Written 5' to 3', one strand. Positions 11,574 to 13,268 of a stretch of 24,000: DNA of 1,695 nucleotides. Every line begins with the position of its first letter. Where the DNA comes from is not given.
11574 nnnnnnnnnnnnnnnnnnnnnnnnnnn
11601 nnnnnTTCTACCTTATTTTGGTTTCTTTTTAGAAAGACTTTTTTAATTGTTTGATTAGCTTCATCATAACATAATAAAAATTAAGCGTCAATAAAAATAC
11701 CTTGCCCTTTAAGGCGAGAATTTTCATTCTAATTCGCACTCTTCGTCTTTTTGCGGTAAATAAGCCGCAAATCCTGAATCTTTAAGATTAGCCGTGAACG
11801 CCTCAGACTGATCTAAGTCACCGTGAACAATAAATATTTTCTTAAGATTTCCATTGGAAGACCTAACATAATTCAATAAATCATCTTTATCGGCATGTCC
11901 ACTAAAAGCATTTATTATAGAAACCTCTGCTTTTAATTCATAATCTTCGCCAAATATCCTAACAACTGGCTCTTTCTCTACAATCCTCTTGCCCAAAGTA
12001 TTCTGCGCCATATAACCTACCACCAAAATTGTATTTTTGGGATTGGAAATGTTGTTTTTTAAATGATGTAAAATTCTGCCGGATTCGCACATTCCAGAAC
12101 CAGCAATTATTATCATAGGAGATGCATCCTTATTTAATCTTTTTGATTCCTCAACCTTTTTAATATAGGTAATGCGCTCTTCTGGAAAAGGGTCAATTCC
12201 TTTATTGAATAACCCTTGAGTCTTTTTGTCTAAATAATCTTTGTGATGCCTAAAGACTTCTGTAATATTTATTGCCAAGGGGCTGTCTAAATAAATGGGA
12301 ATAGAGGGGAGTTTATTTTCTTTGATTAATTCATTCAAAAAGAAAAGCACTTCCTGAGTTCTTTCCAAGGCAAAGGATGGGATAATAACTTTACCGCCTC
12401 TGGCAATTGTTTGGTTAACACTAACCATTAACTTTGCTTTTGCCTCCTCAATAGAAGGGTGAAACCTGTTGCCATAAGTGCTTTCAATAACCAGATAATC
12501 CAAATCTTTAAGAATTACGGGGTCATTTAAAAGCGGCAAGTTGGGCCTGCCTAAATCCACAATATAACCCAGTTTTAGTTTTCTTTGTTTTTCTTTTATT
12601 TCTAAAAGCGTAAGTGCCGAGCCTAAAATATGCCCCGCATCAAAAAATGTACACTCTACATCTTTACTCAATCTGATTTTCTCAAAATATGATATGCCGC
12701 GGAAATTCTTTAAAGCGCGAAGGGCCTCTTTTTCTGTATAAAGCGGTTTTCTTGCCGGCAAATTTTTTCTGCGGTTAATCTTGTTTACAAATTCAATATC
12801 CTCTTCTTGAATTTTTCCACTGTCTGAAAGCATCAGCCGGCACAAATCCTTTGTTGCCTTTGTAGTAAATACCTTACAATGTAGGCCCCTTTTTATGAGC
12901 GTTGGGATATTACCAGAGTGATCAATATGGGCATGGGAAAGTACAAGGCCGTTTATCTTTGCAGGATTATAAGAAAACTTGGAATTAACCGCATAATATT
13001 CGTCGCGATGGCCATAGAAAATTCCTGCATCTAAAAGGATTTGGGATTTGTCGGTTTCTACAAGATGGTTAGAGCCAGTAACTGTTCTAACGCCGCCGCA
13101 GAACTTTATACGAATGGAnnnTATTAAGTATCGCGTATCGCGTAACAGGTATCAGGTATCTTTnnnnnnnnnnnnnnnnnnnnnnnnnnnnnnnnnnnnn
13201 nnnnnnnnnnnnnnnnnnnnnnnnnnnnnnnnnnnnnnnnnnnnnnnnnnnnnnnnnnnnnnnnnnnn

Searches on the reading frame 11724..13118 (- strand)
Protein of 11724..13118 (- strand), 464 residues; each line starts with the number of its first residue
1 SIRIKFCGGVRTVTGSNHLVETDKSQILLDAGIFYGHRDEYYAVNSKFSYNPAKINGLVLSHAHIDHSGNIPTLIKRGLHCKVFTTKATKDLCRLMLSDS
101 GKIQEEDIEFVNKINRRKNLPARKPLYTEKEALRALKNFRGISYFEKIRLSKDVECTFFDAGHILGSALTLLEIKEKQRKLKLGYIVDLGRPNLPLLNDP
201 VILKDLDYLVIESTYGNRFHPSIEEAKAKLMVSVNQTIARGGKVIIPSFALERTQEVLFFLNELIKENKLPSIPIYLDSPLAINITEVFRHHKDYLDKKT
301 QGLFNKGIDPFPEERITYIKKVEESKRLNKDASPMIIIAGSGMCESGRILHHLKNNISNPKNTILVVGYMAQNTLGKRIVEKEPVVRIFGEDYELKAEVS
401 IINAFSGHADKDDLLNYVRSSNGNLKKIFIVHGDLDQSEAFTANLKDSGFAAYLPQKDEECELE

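Call 54: search_protein_families(library=pfam, proteins=[window:11724-13118:-], max_evalue=0.00001)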
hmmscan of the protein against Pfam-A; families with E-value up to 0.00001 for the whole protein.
window:11724-13118:- (464 aa): 4 families
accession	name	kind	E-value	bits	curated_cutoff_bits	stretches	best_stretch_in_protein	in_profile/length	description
PF10996.14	Beta-Casp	-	2.9e-41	141.2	27.7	1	254-379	1-120/120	Beta-Casp domain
PF07521.17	RMMBL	-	3e-12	46.8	21.6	1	393-455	2-63/63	Zn-dependent metallo-hydrolase RNA specificity domain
PF00753.33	Lactamase_B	-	5e-08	33.6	22.7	1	17-77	8-66/196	Metallo-beta-lactamase superfamily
PF16661.11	Lactamase_B_6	-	2.8e-07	30.6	27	1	19-172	1-149/193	Metallo-beta-lactamase superfamily domain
